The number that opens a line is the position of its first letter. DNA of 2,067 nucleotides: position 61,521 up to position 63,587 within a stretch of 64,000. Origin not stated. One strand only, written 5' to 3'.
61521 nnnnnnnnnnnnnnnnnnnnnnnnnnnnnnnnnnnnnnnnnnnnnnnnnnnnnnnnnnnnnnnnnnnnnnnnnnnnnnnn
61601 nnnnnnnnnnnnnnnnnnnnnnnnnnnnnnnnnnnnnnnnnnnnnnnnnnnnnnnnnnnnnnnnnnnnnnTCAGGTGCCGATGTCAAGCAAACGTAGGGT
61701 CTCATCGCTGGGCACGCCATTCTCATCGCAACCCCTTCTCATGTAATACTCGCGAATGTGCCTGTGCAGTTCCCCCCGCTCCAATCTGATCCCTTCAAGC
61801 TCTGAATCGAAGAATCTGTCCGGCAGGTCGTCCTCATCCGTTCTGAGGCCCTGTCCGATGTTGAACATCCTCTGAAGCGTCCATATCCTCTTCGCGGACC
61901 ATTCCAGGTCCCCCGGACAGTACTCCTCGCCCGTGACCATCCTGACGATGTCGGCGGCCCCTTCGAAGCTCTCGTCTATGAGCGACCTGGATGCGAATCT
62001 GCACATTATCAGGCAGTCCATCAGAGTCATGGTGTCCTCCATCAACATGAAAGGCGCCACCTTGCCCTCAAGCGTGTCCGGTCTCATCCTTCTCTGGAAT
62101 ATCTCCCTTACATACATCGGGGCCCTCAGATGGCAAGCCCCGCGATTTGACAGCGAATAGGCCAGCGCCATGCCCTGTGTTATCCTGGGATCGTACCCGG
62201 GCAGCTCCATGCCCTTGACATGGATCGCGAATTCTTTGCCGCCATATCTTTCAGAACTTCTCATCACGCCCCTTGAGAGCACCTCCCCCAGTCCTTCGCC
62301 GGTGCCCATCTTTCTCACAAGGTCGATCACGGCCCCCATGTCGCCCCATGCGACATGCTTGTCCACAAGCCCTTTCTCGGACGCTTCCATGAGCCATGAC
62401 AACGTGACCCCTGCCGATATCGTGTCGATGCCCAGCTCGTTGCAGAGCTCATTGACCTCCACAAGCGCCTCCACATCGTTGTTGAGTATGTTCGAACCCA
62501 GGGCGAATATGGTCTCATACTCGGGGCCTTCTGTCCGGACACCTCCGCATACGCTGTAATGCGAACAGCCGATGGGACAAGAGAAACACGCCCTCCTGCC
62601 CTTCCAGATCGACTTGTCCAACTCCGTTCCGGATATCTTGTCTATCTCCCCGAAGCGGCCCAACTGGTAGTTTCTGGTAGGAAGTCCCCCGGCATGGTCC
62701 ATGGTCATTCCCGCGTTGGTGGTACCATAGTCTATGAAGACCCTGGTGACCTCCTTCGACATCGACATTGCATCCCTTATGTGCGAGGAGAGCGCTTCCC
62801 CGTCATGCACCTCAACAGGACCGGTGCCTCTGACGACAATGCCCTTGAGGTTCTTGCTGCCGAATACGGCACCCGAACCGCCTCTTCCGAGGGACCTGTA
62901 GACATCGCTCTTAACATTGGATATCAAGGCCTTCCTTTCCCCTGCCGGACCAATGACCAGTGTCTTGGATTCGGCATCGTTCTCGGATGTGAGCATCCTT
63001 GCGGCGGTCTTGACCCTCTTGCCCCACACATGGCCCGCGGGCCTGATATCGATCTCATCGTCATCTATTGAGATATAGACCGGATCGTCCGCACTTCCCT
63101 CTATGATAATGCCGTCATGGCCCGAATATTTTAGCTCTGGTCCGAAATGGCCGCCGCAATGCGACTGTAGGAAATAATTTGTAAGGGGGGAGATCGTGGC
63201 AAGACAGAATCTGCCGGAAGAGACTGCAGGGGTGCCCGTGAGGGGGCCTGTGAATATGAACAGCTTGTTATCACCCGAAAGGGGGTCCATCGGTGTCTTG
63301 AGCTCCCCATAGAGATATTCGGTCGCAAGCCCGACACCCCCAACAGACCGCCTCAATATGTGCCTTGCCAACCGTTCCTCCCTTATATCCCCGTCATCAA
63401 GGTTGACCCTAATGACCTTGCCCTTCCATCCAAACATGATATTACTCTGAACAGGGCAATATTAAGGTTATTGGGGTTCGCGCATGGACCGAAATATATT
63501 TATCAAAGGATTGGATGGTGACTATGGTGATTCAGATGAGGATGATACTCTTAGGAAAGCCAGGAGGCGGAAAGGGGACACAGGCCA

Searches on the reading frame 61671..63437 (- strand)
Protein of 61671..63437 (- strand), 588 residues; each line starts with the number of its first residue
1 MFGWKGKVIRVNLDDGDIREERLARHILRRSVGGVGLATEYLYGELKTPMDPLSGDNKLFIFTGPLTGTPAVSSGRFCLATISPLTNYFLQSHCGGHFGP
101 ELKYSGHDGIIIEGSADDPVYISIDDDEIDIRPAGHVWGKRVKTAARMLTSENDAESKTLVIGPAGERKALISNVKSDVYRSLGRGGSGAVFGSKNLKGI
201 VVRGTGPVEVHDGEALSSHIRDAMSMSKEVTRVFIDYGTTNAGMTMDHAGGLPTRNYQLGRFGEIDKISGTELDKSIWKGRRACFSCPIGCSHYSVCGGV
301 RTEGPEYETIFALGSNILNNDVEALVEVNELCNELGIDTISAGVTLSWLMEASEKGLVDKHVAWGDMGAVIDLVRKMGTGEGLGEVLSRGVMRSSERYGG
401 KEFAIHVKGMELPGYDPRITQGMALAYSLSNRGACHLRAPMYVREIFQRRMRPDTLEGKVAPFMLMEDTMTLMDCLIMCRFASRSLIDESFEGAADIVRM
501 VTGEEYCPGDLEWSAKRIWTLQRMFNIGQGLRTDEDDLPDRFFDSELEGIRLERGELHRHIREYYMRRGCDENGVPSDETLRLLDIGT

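Call 57: search_protein_families(library=ncbifam, proteins=[window:61671-63437:-], max_evalue=0.001)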
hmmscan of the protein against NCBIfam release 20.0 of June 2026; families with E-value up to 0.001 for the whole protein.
window:61671-63437:- (588 aa): 2 families
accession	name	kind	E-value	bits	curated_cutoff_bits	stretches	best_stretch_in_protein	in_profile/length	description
NF007354.0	PRK09849.1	equivalog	6.9e-62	210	868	1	2-218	6-221/703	aldehyde ferredoxin oxidoreductase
NF040818.1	GAPOR_Arch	equivalog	1e-05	24.1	1300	0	7-130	4-124/654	glyceraldehyde-3-phosphate:ferredoxin oxidoreductase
